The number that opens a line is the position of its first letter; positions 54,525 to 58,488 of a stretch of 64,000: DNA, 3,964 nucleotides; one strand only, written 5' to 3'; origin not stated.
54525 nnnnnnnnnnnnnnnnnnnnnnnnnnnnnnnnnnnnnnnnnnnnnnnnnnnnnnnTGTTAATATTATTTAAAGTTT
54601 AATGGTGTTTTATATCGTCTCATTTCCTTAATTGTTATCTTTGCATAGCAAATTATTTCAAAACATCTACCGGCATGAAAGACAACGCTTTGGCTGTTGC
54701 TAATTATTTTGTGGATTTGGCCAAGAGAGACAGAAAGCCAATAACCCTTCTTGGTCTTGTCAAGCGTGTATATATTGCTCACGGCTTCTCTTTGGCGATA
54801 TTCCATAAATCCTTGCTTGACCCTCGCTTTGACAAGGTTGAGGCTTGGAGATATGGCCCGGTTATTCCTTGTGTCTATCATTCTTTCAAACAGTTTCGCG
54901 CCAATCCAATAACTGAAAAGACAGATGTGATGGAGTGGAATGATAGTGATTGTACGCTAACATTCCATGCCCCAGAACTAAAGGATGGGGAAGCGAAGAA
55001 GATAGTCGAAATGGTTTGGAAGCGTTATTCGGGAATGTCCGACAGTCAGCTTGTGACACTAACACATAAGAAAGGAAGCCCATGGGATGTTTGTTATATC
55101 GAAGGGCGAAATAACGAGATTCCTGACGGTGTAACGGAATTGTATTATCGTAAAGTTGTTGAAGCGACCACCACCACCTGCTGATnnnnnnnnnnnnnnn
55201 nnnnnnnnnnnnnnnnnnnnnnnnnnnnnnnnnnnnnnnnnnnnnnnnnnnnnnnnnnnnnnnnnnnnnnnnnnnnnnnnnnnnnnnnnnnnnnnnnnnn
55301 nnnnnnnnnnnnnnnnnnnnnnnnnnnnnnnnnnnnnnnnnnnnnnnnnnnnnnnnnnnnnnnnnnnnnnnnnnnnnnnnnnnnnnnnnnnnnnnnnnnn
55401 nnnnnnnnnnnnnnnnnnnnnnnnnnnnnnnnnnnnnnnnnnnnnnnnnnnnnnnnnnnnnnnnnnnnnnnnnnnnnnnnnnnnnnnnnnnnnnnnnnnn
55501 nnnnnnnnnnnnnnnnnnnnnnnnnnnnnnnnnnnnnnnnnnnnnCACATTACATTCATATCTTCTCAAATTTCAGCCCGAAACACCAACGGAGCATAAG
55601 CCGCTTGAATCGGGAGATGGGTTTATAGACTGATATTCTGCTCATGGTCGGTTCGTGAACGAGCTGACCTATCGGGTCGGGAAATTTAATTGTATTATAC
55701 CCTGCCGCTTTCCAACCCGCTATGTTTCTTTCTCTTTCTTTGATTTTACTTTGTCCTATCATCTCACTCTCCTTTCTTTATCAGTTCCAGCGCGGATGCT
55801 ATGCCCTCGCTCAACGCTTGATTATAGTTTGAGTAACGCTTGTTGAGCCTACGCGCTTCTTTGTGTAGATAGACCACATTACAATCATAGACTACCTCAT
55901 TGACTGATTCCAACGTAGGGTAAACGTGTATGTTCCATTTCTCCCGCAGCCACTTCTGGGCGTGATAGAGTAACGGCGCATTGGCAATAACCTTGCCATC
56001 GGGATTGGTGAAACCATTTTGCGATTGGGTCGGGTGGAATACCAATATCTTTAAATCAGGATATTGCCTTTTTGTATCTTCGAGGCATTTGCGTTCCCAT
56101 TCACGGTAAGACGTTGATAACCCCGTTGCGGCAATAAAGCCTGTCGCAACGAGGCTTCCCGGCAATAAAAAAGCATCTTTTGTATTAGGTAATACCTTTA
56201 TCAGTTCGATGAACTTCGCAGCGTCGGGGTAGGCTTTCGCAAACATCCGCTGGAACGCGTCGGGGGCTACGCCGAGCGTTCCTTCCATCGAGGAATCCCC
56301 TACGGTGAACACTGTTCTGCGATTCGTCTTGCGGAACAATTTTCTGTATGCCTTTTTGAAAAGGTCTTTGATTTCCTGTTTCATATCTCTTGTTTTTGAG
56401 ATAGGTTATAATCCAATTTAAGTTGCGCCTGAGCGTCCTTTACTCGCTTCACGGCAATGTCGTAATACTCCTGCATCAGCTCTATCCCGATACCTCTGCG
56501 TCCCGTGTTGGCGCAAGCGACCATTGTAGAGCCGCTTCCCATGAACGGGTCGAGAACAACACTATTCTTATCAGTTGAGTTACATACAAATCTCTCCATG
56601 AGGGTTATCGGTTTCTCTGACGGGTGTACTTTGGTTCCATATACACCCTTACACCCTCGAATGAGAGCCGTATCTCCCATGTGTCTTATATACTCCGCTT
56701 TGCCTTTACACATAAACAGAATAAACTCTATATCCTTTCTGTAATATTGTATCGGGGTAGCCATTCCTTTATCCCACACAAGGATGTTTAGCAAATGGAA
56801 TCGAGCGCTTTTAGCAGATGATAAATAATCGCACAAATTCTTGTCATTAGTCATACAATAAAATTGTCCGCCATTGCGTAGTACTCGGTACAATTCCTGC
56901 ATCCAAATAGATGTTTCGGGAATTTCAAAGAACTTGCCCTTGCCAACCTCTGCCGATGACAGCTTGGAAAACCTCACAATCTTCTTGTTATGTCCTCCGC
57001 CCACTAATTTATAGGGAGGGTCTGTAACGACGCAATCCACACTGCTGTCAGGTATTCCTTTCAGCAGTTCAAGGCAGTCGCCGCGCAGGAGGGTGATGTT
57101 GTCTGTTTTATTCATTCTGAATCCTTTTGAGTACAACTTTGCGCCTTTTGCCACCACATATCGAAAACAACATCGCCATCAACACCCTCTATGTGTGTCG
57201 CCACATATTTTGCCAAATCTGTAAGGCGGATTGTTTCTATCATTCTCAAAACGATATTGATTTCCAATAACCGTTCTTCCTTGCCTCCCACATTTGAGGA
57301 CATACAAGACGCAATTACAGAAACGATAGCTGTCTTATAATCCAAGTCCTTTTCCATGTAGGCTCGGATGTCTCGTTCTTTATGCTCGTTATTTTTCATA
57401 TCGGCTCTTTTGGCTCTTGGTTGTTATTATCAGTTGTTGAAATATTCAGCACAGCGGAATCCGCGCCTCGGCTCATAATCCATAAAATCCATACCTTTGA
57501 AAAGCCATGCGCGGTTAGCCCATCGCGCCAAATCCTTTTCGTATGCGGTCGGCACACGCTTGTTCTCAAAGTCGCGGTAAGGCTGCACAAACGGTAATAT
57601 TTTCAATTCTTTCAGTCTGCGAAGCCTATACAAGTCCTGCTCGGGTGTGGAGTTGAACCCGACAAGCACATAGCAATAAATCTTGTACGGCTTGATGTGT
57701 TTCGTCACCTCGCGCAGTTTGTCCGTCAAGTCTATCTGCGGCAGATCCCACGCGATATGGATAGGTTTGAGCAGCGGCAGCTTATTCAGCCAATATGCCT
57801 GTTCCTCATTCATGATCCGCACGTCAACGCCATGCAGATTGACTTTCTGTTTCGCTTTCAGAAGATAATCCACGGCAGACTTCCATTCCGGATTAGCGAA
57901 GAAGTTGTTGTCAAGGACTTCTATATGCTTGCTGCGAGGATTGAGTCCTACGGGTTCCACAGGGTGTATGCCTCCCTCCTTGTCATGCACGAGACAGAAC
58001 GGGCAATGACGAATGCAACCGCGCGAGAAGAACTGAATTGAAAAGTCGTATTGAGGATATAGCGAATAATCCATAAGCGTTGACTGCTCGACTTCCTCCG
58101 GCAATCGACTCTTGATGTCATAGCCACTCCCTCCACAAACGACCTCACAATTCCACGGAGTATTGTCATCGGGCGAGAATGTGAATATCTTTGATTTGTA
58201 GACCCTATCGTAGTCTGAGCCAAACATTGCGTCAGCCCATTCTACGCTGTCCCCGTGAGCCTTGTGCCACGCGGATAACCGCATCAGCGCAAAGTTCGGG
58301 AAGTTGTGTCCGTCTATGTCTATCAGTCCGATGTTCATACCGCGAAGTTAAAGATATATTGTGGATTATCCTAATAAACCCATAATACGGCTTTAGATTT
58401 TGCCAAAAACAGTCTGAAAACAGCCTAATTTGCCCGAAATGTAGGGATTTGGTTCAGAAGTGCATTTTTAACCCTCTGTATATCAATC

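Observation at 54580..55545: Panacea-domain antitoxin-like gene paired with a small two-TM membrane protein: candidate PanA-type TA/defence module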

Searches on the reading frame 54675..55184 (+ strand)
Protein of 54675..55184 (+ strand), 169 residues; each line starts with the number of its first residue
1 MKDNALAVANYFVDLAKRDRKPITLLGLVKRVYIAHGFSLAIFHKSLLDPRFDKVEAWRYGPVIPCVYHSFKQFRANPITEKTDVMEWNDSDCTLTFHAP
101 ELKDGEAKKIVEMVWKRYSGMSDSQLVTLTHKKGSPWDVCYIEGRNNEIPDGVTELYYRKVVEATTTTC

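Call 3: search_protein_families(library=pfam, proteins=[window:54675-55184:+], max_evalue=1)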
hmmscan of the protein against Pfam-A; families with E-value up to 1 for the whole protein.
window:54675-55184:+ (169 aa): 2 families
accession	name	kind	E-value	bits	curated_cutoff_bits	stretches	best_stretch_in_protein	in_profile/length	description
PF13274.11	SocA_Panacea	-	1.9e-16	61.4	25.7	1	28-137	1-112/113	Antitoxin SocA-like, Panacea domain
PF23992.1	Pam3_gp32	-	0.087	13.2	27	1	31-94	2-65/108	Phage Pam3 gp32-like protein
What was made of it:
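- On PanA (Panacea/DUF4065-domain antitoxins, PF13274): 61.4 bits against a cut-off of 25.7, E 1.9e-16, profile positions 1-112 of 113 (call 3)
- Checked: It matches PF13274 SocA_Panacea with E 1.9e-16 and 61.4 bits against a gathering cut-off of 25.7, covering profile positions 1-112 of 113 (call 3).
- PanA carries a full-length Panacea domain (call 3).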

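Call 4: search_protein_families(library=phrogs, proteins=[window:54675-55184:+], max_evalue=1)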
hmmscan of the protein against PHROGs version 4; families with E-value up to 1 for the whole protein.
window:54675-55184:+ (169 aa): 2 families
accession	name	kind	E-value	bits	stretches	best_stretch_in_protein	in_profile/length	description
phrog_1281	-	unknown function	1.2e-33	117.5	1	2-165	7-157/195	-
phrog_10390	-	unknown function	8.6e-27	95.4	1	3-163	149-296/299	-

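Call 5: search_protein_families(library=padloc, proteins=[window:54675-55184:+], max_evalue=1)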
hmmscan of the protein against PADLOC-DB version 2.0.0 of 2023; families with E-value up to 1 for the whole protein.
window:54675-55184:+ (169 aa): 0 families

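Call 22: list_cluster_members(proteins=[P0015, P0020, P0021, P0013, P0024, window:55186-55545:+, window:54675-55184:+])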
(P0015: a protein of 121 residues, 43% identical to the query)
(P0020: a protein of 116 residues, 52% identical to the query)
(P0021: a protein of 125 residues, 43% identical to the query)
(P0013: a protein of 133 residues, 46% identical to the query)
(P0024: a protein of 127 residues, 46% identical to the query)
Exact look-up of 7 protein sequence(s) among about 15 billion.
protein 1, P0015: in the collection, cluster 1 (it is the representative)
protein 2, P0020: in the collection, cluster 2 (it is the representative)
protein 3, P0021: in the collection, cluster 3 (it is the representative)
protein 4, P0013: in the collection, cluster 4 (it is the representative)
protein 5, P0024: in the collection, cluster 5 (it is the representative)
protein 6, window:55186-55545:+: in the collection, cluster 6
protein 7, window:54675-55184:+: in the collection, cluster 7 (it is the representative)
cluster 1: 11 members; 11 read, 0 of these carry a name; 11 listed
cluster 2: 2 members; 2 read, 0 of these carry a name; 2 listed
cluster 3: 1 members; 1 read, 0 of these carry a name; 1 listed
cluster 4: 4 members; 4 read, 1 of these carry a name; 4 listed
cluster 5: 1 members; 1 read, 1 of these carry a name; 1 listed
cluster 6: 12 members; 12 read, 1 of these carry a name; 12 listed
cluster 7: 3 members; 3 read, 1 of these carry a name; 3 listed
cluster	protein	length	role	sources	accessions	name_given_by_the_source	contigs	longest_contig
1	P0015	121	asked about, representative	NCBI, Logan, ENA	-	-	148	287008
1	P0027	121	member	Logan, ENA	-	-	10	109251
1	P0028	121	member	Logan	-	-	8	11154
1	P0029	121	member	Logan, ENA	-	-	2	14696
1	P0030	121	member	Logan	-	-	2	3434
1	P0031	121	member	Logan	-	-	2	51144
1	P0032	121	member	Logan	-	-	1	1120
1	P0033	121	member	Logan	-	-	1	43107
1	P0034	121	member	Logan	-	-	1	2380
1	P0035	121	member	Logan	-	-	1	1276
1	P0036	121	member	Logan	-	-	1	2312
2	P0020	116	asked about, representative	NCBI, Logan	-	-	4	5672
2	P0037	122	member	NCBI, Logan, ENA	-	-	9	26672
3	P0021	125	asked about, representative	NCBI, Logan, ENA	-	-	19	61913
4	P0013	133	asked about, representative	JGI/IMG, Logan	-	fatty acid desaturase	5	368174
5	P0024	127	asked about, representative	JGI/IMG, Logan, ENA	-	hypothetical protein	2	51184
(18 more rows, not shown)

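Call 35: search_solved_structures(query=window:54675-55184:+, max_evalue=1)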
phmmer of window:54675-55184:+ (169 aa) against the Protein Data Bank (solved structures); distinct sequences matched with E-value up to 1: 1.
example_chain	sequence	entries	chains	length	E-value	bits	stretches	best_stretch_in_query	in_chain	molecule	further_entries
7d55_A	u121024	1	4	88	0.44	13.4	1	77-137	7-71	Putative N-acetylmuramoyl-L-alanine amidase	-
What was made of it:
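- Tried and rejected: phmmer of PanA against PDB sequences found no significant relative with a solved structure (call 35).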

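Call 44: search_protein_families(library=ncbifam, proteins=[window:54675-55184:+], max_evalue=1)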
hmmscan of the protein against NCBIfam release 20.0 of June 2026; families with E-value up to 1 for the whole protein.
window:54675-55184:+ (169 aa): 1 family
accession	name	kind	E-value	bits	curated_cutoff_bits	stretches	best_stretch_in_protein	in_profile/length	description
NF047745.1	SocA_antitoxin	equivalog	1e-28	100.2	190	1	5-151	3-148/176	type VI toxin-antitoxin system SocA family antitoxin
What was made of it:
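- On SocA (type VI antitoxin / ClpXP adaptor): 100.2 bits against a cut-off of 190 (call 44).
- NCBIfam NF047745 SocA_antitoxin matches gene 1 at E 1e-28, 100 bits (call 44). The score is far below the equivalog cut-off of 190 bits (call 44).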

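Call 55: search_dna_similar(query=window:54675-55184:+, collection=phages, mode=protein, max_evalue=0.00001, max_rows=40, rows=spread)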
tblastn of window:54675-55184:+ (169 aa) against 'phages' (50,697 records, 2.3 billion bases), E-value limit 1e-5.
Records with a match: 135; places in all: 140; records where one place covers at least 80% of the query: 90.
Best place of each record, by identity: <60% 135.
By first word of the organism name: Paenibacillus 26; Streptococcus 22; Pseudomonas 20; Stx2a-converting 19; Bacteriophage 18; Escherichia 8; Burkholderia 6; Salmonella 2; Rhodobacter 2; Rhodovulum 2; and 8 more.
By host as written in the record: - 26; Pseudomonas aeruginosa 18; Paenibacillus larvae 18; Helicobacter cinaedi 12; Paenibacillus larvae ATCC 9545 7; Salmonella serovar Haardt 2; Streptococcus pyogenes Alab49 2; Streptococcus pyogenes HSC5 2; and 43 more.
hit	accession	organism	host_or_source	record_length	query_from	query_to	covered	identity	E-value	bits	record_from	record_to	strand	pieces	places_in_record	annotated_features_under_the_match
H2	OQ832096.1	Halomonas phage vB_HmeY_H4907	Halomonas meridiana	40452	7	169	96%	35.3%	4e-24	103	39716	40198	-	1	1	protein of unknown function DUF4065 | hypothetical protein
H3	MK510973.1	Pseudomonas phage vB_Pae_CF127a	Pseudomonas aeruginosa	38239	4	164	95%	34.6%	2e-19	90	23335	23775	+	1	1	hypothetical protein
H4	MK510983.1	Pseudomonas phage vB_Pae_BR178a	Pseudomonas aeruginosa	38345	4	164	95%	34.6%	2e-19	90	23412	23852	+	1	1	hypothetical protein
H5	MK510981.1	Pseudomonas phage vB_Pae_BR143a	Pseudomonas aeruginosa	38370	4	164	95%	34.6%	2e-19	90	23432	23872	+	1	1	hypothetical protein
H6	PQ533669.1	Pseudomonas phage Pacha_bin_1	Pseudomonas aeruginosa PA14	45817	4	164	95%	34.6%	2e-19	89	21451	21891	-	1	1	hypothetical protein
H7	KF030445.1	Escherichia phage 1720a-02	Escherichia coli strain O174:H21 ...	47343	8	163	92%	32.7%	2e-19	90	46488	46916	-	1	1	none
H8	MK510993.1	Pseudomonas phage vB_Pae_BR201a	Pseudomonas aeruginosa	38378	4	163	95%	30.5%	2e-10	64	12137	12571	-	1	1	hypothetical protein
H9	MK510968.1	Pseudomonas phage vB_Pae_CF55b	Pseudomonas aeruginosa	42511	4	163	95%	30.5%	2e-10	64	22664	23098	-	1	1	hypothetical protein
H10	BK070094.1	Bacteriophage sp.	Helicobacter cinaedi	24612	2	160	94%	30.2%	9e-9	59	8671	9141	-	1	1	putative prophage ps3 protein01-like protein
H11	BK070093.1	Bacteriophage sp.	Helicobacter cinaedi P01D0000 genome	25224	2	160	94%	30.2%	9e-9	59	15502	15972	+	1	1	putative prophage ps3 protein01-like protein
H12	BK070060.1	Bacteriophage sp.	Helicobacter cinaedi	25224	2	160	94%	30.2%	9e-9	59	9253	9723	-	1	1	putative prophage ps3 protein01-like protein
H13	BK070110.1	Bacteriophage sp.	Helicobacter cinaedi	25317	2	160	94%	30.2%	9e-9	59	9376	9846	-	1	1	putative prophage ps3 protein01-like protein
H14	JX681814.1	Burkholderia phage phiX216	Burkholderia pseudomallei environmental ...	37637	1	161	95%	29.3%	7e-16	80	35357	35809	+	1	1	hypothetical protein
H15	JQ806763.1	Salmonella phage vB_SemP_Emek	Salmonella serovar Haardt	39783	8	144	81%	34.3%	7e-11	65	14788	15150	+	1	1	hypothetical protein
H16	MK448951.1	Streptococcus phage Javan470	Streptococcus pyogenes ERR448936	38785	5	137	79%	34.3%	6e-11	65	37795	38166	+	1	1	GepA protein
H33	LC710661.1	Stx2-converting phage F004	human stool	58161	12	137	75%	30.8%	1e-9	62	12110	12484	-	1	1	hypothetical protein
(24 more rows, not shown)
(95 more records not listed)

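Call 56: get_annotated_region(hit=H7, flank=1500)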
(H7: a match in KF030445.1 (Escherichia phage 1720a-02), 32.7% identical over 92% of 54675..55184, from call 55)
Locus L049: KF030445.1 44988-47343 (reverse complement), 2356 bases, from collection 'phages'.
description: Escherichia phage 1720a-02, complete genome.
organism: Escherichia phage 1720a-02 (NCBI taxid 1115653)
taxonomy: Viruses; Duplodnaviria; Heunggongvirae; Uroviricota; Caudoviricetes
host: Escherichia coli strain O174:H21 isolate 1720a; source: -; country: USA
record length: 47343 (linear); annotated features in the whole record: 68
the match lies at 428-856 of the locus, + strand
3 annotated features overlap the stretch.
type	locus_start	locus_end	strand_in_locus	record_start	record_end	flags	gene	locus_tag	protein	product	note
CDS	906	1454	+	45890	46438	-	-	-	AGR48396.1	hypothetical protein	-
CDS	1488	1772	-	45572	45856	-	-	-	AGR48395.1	hypothetical protein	-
CDS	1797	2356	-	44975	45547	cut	-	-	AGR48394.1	hypothetical protein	-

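Call 57: get_annotated_region(hit=H2, flank=1500)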
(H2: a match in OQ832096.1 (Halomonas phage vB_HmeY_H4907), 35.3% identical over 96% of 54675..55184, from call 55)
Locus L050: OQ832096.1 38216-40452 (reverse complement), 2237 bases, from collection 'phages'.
description: Halomonas phage vB_HmeY_H4907, complete genome.
organism: Halomonas phage vB_HmeY_H4907 (NCBI taxid 3056163)
taxonomy: Viruses; Duplodnaviria; Heunggongvirae; Uroviricota; Caudoviricetes
host: Halomonas meridiana; source: sediment; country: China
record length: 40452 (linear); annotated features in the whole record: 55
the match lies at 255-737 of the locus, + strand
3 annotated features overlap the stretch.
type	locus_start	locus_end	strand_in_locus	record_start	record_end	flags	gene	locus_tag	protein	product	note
CDS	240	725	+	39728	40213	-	-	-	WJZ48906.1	protein of unknown function DUF4065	-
CDS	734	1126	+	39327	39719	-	-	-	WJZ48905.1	hypothetical protein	-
CDS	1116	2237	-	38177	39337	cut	-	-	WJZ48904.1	Arm DNA-binding domain protein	-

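Call 58: get_annotated_region(hit=H10, flank=1500)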
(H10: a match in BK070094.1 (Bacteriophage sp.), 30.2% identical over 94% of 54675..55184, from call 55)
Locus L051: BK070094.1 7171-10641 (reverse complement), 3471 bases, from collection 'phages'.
description: TPA_asm: Bacteriophage sp. isolate HcinaediP02D0213 prophage genomic sequence.
organism: Bacteriophage sp. (NCBI taxid 38018)
taxonomy: Viruses
host: Helicobacter cinaedi; source: -; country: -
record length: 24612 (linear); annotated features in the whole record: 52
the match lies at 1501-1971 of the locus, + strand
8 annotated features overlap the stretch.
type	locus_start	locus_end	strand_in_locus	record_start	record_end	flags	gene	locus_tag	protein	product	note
CDS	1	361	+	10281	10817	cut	-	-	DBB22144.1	hypothetical protein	-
CDS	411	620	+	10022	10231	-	-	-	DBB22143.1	hypothetical protein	-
CDS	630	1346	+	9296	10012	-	-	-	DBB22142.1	hypothetical protein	FIG01142573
CDS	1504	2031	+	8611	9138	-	-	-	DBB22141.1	putative prophage ps3 protein01-like protein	-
CDS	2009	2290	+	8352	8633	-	-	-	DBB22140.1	hypothetical protein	-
CDS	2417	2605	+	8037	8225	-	-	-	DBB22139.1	hypothetical protein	-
CDS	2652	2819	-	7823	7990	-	-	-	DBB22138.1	hypothetical protein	-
CDS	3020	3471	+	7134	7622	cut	-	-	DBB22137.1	hypothetical protein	-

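Call 59: get_annotated_region(hit=H33, flank=1500)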
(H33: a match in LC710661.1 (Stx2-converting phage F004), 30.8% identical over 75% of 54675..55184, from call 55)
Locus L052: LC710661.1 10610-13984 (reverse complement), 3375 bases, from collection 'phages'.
description: Stx2-converting phage F004 DNA, nearly complete genome.
organism: Stx2-converting phage F004 (NCBI taxid 2944913)
taxonomy: Viruses; Duplodnaviria; Heunggongvirae; Uroviricota; Caudoviricetes; Sepvirinae; Oslovirus
host: -; source: human stool; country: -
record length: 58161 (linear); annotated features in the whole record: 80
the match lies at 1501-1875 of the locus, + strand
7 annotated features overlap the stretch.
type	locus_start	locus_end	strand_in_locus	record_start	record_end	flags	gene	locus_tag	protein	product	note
CDS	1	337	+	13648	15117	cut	-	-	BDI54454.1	modification methyltransferase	-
CDS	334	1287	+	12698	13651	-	-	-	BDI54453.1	type II site-specific deoxyribonuclease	-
CDS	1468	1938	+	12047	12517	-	-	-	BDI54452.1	hypothetical protein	-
CDS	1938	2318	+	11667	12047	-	-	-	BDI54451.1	hypothetical protein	-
ncRNA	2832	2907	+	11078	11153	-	-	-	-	isrK Hfq binding RNA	-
ncRNA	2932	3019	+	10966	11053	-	-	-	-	C4 antisense RNA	-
CDS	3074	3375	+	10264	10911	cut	-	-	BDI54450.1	hypothetical protein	-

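Call 60: get_annotated_region(hit=H3, flank=1500)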
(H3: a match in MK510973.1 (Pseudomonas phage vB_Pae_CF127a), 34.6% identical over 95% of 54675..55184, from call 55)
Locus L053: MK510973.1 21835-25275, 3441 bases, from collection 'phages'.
description: Pseudomonas phage vB_Pae_CF127a, partial genome.
organism: Pseudomonas phage vB_Pae_CF127a (NCBI taxid 2563546)
taxonomy: Viruses; Duplodnaviria; Heunggongvirae; Uroviricota; Caudoviricetes
host: Pseudomonas aeruginosa; source: lung of cystic fibrosis patients; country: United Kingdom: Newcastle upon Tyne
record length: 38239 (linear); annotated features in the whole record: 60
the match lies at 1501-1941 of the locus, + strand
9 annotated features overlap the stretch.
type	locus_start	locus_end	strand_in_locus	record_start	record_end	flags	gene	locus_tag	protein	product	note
CDS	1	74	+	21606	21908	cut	-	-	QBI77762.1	hypothetical protein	FIG00958463: hypothetical protein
CDS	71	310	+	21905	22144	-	-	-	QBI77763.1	hypothetical protein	-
CDS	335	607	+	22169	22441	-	-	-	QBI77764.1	hypothetical protein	-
CDS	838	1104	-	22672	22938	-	-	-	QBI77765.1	hypothetical protein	-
CDS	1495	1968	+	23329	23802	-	-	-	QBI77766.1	hypothetical protein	-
CDS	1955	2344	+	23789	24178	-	-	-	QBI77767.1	hypothetical protein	-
CDS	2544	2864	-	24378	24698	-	-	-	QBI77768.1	hypothetical protein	-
CDS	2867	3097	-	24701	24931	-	-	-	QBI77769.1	transcriptional regulator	Phage transcriptional regulator Mnt (ACLAME 243)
CDS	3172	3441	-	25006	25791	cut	-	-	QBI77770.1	hypothetical protein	-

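Call 79: search_protein_families(library=pfam, proteins=[L055:511-984:+, L055:1007-1555:+, L054:971-1351:+], max_evalue=0.01)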
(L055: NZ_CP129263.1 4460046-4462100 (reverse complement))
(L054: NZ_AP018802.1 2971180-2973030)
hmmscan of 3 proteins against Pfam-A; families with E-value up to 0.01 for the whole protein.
L055:511-984:+ (157 aa): 1 family
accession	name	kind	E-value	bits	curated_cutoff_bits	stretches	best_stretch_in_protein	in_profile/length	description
PF13274.11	SocA_Panacea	-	5.9e-18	66.3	25.7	1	27-123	1-112/113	Antitoxin SocA-like, Panacea domain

L055:1007-1555:+ (182 aa): 2 families
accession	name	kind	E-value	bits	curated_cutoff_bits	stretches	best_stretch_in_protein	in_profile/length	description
PF20064.4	DUF6463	-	0.0035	17.6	26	1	86-170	25-101/119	Family of unknown function (DUF6463)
PF20990.2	DUF2207_C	-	0.0072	16.5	33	1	47-171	66-188/247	Predicted membrane protein (DUF2207) C-terminal domain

L054:971-1351:+ (126 aa): 0 families

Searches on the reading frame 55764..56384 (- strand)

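Call 15: search_protein_families(library=pfam, proteins=[window:55764-56384:-], max_evalue=0.01)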
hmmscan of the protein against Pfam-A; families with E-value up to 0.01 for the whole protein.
window:55764-56384:- (206 aa): 0 families

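Call 73: search_protein_families(library=phrogs, proteins=[window:55764-56384:-], max_evalue=0.00001)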
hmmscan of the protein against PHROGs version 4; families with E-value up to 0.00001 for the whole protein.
window:55764-56384:- (206 aa): 1 family
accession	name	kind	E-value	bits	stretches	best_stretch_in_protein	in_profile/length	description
phrog_12005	-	unknown function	7.1e-08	33.9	1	83-203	18-131/137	-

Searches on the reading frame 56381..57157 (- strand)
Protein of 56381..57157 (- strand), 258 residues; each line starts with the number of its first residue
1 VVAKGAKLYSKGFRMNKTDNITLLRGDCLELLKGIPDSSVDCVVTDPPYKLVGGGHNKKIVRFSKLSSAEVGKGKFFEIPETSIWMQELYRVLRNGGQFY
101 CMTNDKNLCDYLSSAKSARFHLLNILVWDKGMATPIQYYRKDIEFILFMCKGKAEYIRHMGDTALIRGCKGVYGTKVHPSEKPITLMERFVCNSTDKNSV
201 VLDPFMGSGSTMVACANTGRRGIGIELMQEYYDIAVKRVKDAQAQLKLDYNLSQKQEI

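Call 15: search_protein_families(library=pfam, proteins=[window:56381-57157:-], max_evalue=0.01)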
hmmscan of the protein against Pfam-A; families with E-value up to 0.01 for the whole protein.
window:56381-57157:- (258 aa): 6 families
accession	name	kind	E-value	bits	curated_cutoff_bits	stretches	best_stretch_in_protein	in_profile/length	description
PF01555.25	N6_N4_Mtase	-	2.1e-32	113.3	26.7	1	40-237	1-221/221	DNA methylase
PF08241.18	Methyltransf_11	-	0.00013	23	21.2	0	80-101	74-95/95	Methyltransferase domain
PF01170.24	UPF0020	-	0.00014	22.1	22.3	0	19-49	103-131/197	RMKL-like, methyltransferase domain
PF13649.12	Methyltransf_25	-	0.00023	22.2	27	0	201-247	1-49/97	Methyltransferase domain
PF09445.16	Methyltransf_15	-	0.00067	19.7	22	0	18-49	48-81/165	RNA cap guanine-N2 methyltransferase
PF02086.21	MethyltransfD12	-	0.0071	16.5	22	0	196-243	19-66/253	D12 class N6 adenine-specific DNA methyltransferase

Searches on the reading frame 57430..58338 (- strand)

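Call 15: search_protein_families(library=pfam, proteins=[window:57430-58338:-], max_evalue=0.01)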
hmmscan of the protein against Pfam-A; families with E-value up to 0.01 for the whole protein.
window:57430-58338:- (302 aa): 0 families

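Call 73: search_protein_families(library=phrogs, proteins=[window:57430-58338:-], max_evalue=0.00001)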
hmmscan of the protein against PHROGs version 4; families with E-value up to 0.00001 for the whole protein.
window:57430-58338:- (302 aa): 1 family
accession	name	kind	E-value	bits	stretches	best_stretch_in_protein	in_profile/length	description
phrog_9298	-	other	2.2e-126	422.3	1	1-301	1-304/305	radical SAM domain protein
